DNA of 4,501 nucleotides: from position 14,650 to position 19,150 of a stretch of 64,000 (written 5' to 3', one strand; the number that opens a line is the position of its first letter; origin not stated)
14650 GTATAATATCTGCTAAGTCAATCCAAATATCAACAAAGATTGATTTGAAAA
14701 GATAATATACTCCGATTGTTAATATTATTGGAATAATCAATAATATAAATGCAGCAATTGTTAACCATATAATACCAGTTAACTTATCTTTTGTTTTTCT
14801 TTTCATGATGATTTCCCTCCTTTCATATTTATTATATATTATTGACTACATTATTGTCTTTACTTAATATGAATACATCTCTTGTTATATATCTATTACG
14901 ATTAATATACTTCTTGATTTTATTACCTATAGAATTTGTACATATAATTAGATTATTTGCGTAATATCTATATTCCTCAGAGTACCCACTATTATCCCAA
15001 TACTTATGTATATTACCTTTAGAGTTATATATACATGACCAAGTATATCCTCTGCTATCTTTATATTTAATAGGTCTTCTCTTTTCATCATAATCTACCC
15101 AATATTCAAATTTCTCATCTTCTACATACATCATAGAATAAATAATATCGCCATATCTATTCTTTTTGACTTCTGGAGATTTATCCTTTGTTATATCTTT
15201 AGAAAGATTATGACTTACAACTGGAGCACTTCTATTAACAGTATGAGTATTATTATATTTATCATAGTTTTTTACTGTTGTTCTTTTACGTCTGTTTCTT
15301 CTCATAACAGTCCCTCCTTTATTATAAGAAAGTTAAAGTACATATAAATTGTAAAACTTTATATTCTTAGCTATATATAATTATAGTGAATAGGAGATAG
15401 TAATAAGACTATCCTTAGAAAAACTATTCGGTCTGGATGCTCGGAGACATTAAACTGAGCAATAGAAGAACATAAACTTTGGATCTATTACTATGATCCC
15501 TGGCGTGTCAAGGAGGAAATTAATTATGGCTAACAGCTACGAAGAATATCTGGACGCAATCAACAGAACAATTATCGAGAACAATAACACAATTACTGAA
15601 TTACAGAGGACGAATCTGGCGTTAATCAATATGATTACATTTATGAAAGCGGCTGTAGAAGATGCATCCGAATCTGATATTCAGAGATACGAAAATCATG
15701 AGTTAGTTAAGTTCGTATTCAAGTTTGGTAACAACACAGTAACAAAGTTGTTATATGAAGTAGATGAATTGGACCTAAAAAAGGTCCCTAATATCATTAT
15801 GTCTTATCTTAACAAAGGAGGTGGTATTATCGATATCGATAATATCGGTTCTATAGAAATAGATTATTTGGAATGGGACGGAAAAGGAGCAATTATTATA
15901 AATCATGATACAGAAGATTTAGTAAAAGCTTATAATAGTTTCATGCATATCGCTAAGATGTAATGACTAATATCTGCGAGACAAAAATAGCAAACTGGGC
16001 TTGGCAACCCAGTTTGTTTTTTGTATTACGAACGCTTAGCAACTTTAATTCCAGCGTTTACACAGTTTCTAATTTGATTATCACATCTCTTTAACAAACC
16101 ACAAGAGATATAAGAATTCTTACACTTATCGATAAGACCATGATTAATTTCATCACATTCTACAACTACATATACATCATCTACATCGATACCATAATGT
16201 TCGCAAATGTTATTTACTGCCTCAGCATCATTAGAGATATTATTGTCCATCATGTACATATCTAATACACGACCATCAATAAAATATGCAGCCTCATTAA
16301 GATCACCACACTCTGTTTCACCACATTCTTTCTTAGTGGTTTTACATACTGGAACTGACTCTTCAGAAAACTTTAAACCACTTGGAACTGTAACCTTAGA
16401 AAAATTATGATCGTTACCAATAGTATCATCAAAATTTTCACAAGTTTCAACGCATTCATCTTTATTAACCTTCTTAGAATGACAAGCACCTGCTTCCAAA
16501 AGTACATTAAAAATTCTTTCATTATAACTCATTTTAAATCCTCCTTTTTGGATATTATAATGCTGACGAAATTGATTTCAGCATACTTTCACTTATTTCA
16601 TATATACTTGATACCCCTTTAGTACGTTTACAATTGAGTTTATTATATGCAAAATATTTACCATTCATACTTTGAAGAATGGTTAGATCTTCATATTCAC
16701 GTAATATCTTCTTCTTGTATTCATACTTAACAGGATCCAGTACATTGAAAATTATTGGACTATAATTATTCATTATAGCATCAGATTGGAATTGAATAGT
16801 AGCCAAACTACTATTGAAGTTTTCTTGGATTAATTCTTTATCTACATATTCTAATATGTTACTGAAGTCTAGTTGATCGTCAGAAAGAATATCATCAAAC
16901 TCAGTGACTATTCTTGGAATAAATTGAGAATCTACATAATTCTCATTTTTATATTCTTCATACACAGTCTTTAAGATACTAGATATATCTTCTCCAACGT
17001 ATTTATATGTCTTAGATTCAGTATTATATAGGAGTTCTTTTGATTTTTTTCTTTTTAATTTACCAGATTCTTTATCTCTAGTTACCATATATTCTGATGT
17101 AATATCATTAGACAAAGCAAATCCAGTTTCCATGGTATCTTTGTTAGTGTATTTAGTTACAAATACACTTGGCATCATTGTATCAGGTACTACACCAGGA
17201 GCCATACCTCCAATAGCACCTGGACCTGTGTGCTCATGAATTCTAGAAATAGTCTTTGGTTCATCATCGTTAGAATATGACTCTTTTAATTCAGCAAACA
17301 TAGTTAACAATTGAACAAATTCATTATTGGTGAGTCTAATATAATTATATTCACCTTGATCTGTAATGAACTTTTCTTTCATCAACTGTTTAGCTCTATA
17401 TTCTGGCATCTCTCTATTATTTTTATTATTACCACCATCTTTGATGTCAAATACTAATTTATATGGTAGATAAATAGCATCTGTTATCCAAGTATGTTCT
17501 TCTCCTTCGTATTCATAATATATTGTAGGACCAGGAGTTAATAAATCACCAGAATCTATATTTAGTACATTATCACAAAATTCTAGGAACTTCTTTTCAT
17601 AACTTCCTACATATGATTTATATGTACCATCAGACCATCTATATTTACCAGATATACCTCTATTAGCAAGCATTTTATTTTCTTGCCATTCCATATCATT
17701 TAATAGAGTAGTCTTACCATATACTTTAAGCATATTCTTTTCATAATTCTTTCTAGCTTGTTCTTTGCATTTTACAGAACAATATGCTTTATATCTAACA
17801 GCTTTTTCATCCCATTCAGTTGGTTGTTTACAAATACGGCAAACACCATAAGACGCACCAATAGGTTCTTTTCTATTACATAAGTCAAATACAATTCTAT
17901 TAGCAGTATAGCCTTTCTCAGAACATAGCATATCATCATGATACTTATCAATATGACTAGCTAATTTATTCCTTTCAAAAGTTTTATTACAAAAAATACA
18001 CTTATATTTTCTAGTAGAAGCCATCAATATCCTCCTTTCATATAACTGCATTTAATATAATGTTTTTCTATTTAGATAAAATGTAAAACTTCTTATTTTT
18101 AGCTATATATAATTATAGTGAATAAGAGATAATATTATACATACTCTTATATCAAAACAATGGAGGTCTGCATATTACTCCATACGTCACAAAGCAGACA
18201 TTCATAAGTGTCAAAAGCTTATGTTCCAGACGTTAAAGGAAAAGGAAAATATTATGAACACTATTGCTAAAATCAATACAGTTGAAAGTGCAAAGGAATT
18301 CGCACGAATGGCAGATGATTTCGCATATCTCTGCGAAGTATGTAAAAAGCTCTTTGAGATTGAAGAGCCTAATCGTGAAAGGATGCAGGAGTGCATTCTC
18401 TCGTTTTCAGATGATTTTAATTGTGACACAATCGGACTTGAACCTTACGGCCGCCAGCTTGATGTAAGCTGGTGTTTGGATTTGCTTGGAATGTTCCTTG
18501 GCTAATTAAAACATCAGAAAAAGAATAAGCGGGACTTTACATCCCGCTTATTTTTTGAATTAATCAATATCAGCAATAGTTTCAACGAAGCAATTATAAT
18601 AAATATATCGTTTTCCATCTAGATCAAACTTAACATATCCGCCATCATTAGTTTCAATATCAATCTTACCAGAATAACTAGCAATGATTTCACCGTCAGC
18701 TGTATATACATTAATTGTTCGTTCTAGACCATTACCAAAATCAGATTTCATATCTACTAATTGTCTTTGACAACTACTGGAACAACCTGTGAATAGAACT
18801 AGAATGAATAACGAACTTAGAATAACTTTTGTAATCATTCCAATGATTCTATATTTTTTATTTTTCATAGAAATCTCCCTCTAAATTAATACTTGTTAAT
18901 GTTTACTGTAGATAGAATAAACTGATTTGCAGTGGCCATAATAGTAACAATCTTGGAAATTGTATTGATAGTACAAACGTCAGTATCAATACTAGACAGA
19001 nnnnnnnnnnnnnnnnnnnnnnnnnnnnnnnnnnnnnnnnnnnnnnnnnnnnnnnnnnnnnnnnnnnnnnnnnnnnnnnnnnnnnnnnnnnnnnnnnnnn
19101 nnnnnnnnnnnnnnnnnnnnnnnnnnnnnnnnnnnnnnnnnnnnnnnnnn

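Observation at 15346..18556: Two homologous promoter + structured-leader + small higher-GC ORF + terminator cassettes on the opposite strand of a minus-strand gene block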

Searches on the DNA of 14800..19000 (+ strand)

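Call 6: search_dna_similar(query=window:14800-19000:+, collection=phages, mode=near)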
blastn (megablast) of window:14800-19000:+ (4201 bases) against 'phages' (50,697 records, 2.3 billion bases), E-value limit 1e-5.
No match.

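Call 14: search_rna_families(source=window, start=15300, end=18600, threshold=evalue, max_evalue=10, show_alignments=3)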
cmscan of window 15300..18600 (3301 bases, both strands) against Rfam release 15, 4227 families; matches with E-value up to 10: 12.
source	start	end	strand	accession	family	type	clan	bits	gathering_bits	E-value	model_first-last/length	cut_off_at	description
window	18520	18556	+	RF04337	Plastid-psbJ-1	Cis-reg;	CL00152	28.5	62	0.14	1-64/64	no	Plastid-psbJ-1 3UTR RNA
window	18520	18556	-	RF04337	Plastid-psbJ-1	Cis-reg;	CL00152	26.3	62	0.46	1-64/64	no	Plastid-psbJ-1 3UTR RNA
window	18491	18560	+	RF02029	sraA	Gene; sRNA;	-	22.2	56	3.3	1-95/95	no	sraA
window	16776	16870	-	RF02332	TtnuHACA25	Gene; snRNA; snoRNA; HACA-box;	-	21.1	100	4.1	1-111/111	no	Tetrahymena snoRNA TtnuHACA25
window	18516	18597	-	RF02059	STnc50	Gene; sRNA;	-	19.6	55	6.8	1-84/84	no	Salmonella enterica sRNA STnc40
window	18518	18585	-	RF00113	SIB_RNA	Gene; antitoxin;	-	19.3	56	1.5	1-147/147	no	Short Intergenic Abundant RNA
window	16814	16902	-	RF01199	snR58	Gene; snRNA; snoRNA; CD-box;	CL00077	19.3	70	9.6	1-97/97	no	Small nucleolar RNA snR58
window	16532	16555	+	RF01354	CRISPR-DR45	Gene; CRISPR;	-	18.9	37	9.8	1-24/24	no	CRISPR RNA direct repeat element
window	18343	18373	-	RF04001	mir-7918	Gene; miRNA;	-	18.6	80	2.1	1-58/58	no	mir-7918 microRNA precursor family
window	18460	18561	+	RF00558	L20_leader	Cis-reg; leader;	-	17.2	58.7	6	1-127/127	no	Ribosomal protein L20 leader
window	15980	16022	+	RF01394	isrK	Gene; sRNA;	-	14.9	50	5.7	1-77/77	no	isrK Hfq binding RNA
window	15967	16015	+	RF03163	c4-a1b1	Gene; antisense;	CL00128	14.8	46.7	2.6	1-53/53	no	a1, b1 targets of C4 antisense RNA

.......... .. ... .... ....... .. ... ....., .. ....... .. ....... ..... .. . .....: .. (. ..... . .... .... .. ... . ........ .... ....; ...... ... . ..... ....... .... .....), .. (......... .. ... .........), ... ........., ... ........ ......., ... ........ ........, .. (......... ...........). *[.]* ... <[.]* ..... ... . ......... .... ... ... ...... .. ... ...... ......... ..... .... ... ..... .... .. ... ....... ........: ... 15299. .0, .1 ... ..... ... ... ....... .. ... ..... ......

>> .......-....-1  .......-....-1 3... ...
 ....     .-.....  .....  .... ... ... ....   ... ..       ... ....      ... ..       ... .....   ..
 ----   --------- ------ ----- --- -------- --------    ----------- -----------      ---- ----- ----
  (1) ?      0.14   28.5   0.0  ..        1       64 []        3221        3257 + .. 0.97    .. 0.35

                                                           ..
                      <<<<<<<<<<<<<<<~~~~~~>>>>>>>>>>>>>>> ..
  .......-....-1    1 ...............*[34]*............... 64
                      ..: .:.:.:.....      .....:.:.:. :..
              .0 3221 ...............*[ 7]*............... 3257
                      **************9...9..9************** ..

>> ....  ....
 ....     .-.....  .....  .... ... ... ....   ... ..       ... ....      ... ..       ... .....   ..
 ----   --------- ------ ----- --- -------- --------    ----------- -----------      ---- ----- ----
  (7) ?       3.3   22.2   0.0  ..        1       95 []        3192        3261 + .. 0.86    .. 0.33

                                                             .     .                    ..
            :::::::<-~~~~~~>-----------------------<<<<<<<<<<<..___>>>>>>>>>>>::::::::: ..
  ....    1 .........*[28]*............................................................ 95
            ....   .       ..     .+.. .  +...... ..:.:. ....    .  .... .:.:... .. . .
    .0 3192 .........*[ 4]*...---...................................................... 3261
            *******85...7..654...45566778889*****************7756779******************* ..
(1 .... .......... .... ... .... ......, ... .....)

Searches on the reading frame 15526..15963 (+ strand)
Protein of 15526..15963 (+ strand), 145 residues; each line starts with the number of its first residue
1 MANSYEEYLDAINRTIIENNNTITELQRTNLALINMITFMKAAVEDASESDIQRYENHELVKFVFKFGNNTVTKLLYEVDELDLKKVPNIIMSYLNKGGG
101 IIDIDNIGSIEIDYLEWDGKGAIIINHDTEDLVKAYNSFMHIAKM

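Call 12: search_protein_families(library=phrogs, proteins=[window:15526-15963:+], max_evalue=0.01)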
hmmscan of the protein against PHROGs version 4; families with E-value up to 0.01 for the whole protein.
window:15526-15963:+ (145 aa): 0 families

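Call 13: search_protein_families(library=pfam, proteins=[window:15526-15963:+], max_evalue=0.01)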
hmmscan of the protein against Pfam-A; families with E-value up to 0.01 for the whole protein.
window:15526-15963:+ (145 aa): 0 families

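Call 19: find_homologous_proteins(query=window:15526-15963:+, max_evalue=0.01)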
Query window:15526-15963:+ (145 aa): 15 proteins with E <= 0.01 among 30 candidates.
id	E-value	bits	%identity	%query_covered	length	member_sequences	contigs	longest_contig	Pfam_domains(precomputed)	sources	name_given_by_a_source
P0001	1.4e-82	292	94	100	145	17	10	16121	-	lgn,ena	-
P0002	3.7e-79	281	89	100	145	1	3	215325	-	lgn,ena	-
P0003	4.0e-79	281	88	100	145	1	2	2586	-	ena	-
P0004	8.9e-78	277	88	100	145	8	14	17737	-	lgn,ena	-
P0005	1.1e-72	260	83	100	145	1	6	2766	-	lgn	-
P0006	6.7e-72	258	87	98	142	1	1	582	-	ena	-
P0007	7.4e-57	209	67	99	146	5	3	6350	-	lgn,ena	-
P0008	1.1e-50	189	62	99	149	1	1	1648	-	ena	-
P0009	1.2e-48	182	61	99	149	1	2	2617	-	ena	-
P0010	4.7e-46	174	88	66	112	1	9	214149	-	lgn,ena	-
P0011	1.3e-45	173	59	99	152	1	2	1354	-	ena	-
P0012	4.1e-45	171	59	99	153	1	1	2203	-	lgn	-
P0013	7.4e-45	170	56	99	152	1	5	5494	-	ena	-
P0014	5.0e-35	138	57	79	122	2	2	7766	-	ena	-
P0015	1.7e-34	137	69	62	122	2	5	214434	-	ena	-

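Call 21: find_encoding_contigs(protein=P0002, flank=5000, max_places=4)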
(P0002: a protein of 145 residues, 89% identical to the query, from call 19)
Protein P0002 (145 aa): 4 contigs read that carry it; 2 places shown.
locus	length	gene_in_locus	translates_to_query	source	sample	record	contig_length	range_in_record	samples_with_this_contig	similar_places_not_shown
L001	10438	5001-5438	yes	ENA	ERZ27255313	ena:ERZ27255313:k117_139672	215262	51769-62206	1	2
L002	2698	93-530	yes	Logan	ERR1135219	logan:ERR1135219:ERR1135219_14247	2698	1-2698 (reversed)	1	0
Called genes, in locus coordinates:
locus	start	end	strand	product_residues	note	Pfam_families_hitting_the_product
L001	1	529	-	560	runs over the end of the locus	-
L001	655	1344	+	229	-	-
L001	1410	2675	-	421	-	PF05593:RHS_repeat (faint)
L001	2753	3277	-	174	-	PF13353:Fer4_12, PF04055:Radical_SAM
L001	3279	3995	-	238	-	-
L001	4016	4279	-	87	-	-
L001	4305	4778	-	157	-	-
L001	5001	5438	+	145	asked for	-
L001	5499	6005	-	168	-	-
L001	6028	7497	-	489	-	-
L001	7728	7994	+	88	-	-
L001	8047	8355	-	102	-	-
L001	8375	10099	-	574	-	PF00118:Cpn60_TCP1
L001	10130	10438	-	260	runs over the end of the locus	-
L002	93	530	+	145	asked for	-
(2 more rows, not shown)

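Call 22: find_encoding_contigs(protein=P0007, flank=5000, max_places=4)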
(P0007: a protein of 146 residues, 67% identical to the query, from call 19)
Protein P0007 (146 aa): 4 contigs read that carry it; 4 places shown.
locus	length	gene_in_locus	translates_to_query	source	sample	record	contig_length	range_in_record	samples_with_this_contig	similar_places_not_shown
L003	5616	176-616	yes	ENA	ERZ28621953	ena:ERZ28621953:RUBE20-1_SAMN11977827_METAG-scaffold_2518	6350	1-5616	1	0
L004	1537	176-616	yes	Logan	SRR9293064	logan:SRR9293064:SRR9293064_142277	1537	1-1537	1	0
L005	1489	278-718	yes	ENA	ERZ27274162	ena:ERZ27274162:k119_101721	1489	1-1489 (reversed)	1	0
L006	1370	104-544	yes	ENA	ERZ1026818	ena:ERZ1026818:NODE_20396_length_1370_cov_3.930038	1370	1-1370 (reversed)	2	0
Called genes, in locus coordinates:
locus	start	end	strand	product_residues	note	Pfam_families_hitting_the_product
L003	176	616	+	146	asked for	-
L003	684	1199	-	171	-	-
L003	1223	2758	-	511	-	-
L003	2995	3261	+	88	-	-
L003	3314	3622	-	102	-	-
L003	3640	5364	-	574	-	PF00118:Cpn60_TCP1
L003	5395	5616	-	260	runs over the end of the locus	-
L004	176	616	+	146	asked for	-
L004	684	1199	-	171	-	-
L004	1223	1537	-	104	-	?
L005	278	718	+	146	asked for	-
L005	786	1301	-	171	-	-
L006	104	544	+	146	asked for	-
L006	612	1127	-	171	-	-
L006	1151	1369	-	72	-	?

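Call 23: find_encoding_contigs(protein=P0013, flank=5000, max_places=5)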
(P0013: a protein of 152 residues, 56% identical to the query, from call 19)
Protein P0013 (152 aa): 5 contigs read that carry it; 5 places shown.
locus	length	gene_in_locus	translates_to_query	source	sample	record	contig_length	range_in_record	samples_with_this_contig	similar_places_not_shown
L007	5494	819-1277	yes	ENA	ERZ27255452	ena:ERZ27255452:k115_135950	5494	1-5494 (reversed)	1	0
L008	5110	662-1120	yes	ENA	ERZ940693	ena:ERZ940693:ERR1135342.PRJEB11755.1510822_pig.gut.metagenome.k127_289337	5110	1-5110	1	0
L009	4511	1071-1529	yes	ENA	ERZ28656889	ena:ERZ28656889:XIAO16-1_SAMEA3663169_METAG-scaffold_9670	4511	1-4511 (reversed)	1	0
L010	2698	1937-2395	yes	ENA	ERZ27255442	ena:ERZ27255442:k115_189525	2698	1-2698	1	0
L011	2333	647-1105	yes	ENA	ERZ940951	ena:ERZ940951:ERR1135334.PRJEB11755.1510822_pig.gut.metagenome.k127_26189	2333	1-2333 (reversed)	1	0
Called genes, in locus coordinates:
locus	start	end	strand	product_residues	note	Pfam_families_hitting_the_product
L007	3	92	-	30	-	?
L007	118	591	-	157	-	-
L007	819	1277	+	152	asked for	-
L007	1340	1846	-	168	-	-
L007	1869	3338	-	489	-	-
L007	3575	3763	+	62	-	-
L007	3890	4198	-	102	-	-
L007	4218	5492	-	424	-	?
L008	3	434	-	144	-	?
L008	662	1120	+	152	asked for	-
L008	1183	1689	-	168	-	-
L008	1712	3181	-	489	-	-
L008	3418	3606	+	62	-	-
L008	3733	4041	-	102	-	-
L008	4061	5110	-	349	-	?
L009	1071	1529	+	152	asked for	-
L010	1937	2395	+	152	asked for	-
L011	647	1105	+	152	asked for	-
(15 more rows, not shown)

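Call 29: find_related_loci(query=window:15526-15963:+, collection=viral_contigs, flank=4000)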
Query window:15526-15963:+ (145 aa) in viral_contigs; peptide patterns used: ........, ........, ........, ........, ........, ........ (x = any residue, [..] = any of these).
6 stretches matched a pattern, but none encodes a relative of the query by tblastn (E <= 1e-3).

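Call 62: predict_structure(alignment_id=A2)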
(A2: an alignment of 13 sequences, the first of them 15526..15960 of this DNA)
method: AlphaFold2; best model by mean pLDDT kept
length: 145 residues; sequences in the alignment: 13
mean_pLDDT: 52.5   pTM: 0.31
mean pLDDT of the five models: 52.5, 47.4, 46.0, 45.6, 44.4
residues with pLDDT >= 90: 0; 70-90: 22; 50-70: 50; < 50: 73
segments of 3 or more residues with pLDDT < 50: 39-54, 96-109, 112-145
pLDDT, mean of each block of 10 residues (from residue 1): 74 86 71 51 46 53 54 56 57 45 42 43 34 35 28
secondary structure, 60 per line:
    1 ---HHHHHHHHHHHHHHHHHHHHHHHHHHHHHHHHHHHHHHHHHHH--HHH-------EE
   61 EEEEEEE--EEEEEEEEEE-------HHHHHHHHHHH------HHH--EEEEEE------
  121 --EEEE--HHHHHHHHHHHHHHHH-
elements in order: H4-46 E59-67 E70-79 H87-97 E109-114 E123-126 H129-144

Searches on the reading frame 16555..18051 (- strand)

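Call 12: search_protein_families(library=phrogs, proteins=[window:16555-18051:-], max_evalue=0.01)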
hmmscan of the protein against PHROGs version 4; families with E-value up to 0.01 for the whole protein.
window:16555-18051:- (498 aa): 1 family
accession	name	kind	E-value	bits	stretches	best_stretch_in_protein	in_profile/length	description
phrog_15137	-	DNA, RNA and nucleotide metabolism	6.3e-26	92.4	1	16-252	4-231/236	endonuclease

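Call 13: search_protein_families(library=pfam, proteins=[window:16555-18051:-], max_evalue=0.01)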
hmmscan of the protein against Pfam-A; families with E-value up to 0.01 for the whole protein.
window:16555-18051:- (498 aa): 0 families
